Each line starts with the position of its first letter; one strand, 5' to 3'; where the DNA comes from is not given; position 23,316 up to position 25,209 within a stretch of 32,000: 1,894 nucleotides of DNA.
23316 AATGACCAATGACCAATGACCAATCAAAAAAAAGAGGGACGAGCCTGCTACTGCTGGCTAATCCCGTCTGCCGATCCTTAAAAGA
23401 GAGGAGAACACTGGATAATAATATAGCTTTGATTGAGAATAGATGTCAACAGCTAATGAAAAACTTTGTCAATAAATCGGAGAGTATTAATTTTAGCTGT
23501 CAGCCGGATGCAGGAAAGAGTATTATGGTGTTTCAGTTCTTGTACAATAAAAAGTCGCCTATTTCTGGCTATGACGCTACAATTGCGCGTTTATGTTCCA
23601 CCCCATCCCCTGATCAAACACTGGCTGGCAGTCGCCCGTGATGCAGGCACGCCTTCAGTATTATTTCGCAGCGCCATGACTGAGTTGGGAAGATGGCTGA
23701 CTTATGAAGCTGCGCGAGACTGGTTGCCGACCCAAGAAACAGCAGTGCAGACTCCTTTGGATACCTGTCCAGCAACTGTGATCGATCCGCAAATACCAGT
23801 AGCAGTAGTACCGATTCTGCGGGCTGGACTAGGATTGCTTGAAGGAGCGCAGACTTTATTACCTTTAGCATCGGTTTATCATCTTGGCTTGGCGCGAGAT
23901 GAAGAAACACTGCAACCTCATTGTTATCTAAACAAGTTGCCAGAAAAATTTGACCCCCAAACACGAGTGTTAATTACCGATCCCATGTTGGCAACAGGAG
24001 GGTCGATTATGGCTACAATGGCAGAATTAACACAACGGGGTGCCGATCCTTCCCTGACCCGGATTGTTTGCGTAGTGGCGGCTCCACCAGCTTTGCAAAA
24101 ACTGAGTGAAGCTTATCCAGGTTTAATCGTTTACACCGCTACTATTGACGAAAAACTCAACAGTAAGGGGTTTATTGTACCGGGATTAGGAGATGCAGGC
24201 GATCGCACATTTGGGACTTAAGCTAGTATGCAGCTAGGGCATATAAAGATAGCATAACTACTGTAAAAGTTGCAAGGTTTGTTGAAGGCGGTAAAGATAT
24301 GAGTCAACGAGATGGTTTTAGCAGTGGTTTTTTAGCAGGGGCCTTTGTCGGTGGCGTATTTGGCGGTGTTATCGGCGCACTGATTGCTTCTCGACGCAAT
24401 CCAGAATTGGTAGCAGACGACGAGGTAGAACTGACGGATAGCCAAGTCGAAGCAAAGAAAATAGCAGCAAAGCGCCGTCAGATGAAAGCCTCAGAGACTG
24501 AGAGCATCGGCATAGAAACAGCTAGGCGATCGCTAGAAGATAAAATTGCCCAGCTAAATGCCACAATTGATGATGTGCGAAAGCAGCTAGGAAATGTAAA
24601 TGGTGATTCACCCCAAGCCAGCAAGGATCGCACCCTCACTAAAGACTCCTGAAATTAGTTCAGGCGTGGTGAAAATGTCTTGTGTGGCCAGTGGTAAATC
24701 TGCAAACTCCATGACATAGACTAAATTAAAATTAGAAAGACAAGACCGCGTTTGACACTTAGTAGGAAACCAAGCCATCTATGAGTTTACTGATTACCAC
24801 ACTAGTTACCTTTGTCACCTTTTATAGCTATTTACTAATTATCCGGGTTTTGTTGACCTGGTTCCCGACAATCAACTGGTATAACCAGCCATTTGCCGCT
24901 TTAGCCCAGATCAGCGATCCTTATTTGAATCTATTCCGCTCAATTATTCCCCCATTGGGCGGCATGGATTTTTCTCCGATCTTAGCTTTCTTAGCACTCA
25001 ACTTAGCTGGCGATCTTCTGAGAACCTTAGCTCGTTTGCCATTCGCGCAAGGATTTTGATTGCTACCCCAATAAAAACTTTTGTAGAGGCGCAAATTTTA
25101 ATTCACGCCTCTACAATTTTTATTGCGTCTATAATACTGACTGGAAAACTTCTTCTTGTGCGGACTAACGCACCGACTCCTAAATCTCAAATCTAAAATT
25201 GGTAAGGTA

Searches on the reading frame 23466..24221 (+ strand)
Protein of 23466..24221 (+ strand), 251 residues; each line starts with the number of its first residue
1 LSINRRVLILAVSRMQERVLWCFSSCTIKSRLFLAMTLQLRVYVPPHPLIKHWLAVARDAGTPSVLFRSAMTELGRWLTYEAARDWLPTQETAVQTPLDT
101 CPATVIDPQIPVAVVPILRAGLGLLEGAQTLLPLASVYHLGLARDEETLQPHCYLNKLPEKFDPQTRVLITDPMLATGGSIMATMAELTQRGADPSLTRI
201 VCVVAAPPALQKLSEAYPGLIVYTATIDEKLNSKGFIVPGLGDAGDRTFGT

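Call 45: search_protein_families(library=pfam, proteins=[window:23466-24221:+], max_evalue=0.00001)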
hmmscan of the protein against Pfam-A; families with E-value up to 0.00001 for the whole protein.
window:23466-24221:+ (251 aa): 1 family
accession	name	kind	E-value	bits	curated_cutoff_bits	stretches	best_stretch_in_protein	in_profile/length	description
PF14681.12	UPRTase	-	2.4e-71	239.9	27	1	44-251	1-206/206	Uracil phosphoribosyltransferase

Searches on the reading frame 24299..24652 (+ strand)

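Call 6: search_protein_families(library=pfam, proteins=[window:24299-24652:+], max_evalue=0.01)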
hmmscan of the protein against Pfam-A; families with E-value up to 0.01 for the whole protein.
window:24299-24652:+ (117 aa): 3 families
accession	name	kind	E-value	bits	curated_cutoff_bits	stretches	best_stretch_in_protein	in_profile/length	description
PF20570.3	DUF6779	-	0.00099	20.2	28.1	1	23-104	12-94/108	Domain of unknown function (DUF6779)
PF05433.20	Rick_17kDa_Anti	-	0.0032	17.8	24.2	1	14-31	2-19/43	Glycine zipper 2TM domain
PF23991.1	DUF7310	-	0.0055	17.6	40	1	43-101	10-64/83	Coiled-coil region of unknown function (DUF7310)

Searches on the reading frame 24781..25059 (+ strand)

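Call 6: search_protein_families(library=pfam, proteins=[window:24781-25059:+], max_evalue=0.01)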
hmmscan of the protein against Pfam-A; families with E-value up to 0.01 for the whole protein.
window:24781-25059:+ (92 aa): 1 family
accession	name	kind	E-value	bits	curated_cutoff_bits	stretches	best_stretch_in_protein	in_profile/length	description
PF02325.22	YGGT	-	3.2e-21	75.9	27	1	10-77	2-67/70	YGGT family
